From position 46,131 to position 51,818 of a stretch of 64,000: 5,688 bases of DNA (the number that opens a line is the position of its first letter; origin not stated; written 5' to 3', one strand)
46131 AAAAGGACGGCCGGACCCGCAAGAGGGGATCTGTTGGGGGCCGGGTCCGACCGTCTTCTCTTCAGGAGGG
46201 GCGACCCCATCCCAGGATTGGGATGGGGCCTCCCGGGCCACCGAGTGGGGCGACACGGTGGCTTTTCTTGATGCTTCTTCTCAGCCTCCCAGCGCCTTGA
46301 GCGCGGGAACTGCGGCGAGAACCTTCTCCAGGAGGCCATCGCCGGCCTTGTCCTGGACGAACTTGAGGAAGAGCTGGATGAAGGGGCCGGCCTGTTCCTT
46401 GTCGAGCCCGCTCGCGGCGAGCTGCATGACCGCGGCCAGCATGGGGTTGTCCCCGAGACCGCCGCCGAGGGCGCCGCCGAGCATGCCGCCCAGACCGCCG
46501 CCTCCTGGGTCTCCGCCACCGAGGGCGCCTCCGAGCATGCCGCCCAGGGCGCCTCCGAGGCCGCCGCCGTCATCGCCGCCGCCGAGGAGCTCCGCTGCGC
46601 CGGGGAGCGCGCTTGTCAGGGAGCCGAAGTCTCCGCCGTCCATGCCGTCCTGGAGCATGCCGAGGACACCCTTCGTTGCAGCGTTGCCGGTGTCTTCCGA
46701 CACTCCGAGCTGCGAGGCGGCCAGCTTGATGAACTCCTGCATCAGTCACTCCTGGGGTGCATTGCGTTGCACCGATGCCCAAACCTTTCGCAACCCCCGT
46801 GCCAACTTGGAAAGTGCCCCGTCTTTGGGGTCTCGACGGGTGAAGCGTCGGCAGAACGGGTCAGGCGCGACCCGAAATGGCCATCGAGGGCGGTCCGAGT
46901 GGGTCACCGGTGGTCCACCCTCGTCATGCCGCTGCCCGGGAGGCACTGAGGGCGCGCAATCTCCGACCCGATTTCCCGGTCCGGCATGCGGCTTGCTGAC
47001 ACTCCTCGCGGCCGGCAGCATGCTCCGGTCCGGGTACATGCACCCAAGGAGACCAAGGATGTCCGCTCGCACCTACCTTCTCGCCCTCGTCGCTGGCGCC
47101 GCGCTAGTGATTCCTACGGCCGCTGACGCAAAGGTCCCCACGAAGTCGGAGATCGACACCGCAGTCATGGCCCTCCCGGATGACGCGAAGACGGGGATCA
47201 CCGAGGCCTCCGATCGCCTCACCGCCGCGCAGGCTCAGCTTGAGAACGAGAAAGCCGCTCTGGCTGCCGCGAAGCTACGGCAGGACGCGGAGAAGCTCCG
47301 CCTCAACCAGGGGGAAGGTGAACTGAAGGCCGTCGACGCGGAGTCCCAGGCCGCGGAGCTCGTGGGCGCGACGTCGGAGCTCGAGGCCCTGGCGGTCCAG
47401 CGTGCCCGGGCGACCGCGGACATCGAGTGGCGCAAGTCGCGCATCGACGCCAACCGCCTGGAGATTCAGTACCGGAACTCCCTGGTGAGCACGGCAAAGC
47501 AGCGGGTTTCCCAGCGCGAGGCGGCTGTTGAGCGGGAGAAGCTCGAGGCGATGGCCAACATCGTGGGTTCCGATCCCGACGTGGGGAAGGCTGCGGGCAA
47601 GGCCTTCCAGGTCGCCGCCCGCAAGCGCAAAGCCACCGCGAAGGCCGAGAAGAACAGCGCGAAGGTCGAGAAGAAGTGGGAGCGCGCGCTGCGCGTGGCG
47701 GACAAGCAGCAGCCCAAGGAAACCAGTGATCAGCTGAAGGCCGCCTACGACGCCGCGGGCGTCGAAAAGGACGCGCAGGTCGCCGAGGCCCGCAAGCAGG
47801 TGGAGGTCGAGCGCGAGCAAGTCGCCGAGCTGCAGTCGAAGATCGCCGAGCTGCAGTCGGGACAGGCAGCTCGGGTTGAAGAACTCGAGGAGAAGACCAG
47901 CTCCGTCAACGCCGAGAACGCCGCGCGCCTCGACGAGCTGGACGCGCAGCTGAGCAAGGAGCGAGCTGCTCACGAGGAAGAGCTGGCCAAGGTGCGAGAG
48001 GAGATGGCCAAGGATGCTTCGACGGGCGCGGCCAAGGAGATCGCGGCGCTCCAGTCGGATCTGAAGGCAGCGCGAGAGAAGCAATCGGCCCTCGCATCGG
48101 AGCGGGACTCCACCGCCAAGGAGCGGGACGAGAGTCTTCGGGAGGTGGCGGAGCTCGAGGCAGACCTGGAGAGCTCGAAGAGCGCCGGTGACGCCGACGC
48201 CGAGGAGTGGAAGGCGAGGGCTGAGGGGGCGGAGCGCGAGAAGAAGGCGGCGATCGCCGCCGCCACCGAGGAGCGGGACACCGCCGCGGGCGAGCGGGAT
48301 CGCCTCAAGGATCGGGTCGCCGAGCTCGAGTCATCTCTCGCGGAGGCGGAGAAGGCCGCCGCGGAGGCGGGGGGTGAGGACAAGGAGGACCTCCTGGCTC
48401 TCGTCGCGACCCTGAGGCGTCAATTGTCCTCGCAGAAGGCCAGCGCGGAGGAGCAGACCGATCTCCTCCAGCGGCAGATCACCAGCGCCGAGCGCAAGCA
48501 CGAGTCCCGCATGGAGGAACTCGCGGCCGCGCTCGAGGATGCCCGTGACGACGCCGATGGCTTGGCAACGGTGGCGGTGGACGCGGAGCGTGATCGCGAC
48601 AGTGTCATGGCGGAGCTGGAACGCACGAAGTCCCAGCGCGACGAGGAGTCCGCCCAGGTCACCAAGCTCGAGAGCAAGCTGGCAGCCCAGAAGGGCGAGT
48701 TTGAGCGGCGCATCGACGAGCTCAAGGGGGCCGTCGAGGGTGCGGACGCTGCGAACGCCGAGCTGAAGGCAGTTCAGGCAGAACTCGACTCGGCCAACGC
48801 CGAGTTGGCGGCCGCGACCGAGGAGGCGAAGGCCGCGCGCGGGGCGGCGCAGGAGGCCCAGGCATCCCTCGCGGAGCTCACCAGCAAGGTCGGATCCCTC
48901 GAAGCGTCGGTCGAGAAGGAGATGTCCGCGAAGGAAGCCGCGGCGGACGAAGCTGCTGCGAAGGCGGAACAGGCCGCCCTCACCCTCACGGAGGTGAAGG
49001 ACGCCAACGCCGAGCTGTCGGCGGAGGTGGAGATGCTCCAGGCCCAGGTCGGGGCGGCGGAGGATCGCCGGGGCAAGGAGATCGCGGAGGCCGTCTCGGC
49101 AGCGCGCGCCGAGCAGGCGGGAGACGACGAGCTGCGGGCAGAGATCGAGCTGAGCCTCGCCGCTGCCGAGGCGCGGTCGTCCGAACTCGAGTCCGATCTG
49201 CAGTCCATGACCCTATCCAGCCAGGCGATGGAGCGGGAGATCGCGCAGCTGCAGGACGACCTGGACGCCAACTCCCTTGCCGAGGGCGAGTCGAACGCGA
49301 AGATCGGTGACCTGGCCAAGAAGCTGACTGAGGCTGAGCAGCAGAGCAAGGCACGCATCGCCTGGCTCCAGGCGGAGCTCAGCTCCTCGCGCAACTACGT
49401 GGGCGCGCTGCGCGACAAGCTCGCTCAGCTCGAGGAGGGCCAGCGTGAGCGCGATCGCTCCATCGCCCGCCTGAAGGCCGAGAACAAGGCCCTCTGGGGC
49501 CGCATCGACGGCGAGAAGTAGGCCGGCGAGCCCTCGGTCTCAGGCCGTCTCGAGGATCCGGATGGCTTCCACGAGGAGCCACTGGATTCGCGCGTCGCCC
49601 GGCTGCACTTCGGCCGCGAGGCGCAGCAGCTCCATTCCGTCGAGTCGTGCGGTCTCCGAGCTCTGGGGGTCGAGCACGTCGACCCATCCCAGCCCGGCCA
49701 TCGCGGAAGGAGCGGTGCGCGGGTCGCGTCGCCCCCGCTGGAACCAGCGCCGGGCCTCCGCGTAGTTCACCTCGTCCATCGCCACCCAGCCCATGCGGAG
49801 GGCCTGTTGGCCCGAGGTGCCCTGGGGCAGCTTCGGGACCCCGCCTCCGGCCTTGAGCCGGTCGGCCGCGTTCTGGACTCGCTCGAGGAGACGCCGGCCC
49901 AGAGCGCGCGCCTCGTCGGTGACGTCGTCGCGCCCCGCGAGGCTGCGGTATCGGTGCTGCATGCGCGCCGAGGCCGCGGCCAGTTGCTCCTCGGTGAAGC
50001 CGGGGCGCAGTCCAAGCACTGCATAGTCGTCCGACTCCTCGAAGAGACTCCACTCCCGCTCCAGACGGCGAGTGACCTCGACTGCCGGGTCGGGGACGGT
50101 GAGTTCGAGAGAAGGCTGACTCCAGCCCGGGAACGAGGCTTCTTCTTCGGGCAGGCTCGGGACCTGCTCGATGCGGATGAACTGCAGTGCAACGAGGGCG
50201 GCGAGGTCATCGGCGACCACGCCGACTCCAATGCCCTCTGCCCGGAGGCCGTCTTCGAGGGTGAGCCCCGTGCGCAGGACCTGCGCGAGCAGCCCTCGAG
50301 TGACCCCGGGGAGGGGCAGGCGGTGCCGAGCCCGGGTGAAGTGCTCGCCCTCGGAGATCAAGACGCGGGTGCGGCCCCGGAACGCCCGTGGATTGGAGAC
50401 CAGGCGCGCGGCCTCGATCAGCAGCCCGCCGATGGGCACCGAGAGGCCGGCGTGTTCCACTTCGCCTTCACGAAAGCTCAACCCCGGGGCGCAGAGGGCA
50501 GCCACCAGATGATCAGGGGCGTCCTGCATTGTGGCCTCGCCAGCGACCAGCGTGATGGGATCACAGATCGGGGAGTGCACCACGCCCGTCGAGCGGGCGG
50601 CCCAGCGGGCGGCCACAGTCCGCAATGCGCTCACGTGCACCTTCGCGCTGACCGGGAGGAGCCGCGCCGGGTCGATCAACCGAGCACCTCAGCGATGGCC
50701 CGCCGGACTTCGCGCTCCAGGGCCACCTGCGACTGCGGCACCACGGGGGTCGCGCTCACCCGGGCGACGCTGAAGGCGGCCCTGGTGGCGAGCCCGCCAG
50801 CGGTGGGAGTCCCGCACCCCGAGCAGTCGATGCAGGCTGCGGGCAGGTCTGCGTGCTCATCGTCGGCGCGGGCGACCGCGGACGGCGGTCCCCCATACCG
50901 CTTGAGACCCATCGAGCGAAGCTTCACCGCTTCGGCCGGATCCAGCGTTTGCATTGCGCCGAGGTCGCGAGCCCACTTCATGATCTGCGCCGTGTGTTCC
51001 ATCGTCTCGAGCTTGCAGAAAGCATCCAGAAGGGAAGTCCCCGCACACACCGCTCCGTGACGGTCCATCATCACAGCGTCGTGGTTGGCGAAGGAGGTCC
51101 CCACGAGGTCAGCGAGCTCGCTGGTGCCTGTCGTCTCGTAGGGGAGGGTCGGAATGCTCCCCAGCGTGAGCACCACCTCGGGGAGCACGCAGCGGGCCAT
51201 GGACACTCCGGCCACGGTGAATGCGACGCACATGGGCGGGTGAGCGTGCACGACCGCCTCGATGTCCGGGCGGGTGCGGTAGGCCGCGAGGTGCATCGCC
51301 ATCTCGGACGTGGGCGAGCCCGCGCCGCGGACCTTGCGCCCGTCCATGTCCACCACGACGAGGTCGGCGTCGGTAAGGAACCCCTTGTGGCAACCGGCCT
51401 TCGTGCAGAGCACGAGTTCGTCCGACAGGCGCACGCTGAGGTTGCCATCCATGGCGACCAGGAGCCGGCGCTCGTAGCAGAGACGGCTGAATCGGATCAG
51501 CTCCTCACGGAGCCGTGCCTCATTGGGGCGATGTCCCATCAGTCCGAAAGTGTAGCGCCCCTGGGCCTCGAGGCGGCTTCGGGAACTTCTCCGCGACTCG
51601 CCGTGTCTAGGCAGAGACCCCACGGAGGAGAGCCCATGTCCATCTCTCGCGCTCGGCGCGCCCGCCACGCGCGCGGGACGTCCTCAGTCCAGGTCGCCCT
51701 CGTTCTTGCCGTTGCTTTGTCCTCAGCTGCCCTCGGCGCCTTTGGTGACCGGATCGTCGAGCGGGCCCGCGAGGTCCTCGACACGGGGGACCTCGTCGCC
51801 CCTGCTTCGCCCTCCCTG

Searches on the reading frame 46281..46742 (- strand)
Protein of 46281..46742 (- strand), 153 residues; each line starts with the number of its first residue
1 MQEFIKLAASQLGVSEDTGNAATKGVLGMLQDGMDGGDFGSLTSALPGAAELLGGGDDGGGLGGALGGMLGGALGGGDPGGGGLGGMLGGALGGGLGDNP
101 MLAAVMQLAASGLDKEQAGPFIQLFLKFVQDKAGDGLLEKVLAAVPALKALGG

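Call 3: search_protein_families(library=pfam, proteins=[window:46281-46742:-], max_evalue=0.1)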
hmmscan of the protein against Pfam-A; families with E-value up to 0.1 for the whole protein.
window:46281-46742:- (153 aa): 2 families
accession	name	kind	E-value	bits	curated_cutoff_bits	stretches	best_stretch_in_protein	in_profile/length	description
PF11075.13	DUF2780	-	3.1e-06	27.8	27.5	1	7-142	56-172/176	Protein of unknown function VcgC/VcgE (DUF2780)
PF10025.14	DUF2267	-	5.7e-06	27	29.8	1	2-50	71-119/122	Uncharacterized conserved protein (DUF2267)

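Call 4: search_protein_families(library=ncbifam, proteins=[window:46281-46742:-], max_evalue=0.1)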
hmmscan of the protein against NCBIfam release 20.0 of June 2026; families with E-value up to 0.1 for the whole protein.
window:46281-46742:- (153 aa): 0 families

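Call 5: search_protein_families(library=padloc, proteins=[window:46281-46742:-], max_evalue=0.1)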
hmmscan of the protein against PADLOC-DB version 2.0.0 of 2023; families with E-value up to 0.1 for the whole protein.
window:46281-46742:- (153 aa): 0 families

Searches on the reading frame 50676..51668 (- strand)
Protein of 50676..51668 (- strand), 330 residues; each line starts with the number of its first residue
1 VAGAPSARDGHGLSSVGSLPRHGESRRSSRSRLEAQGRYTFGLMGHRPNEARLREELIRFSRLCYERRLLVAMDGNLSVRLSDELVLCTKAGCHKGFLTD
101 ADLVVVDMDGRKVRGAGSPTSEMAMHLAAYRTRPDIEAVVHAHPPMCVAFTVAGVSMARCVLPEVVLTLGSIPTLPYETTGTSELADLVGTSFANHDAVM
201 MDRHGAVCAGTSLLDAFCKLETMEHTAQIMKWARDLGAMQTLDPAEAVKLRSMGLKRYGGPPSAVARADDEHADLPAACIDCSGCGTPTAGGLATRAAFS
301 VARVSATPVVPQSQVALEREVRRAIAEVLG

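Call 44: search_protein_families(library=pfam, proteins=[window:50676-51668:-], max_evalue=0.001)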
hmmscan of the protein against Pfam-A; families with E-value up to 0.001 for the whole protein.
window:50676-51668:- (330 aa): 1 family
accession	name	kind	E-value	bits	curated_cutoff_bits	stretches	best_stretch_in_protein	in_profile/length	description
PF00596.27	Aldolase_II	-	1.6e-43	149.1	22.2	1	55-229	1-181/183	Class II Aldolase and Adducin N-terminal domain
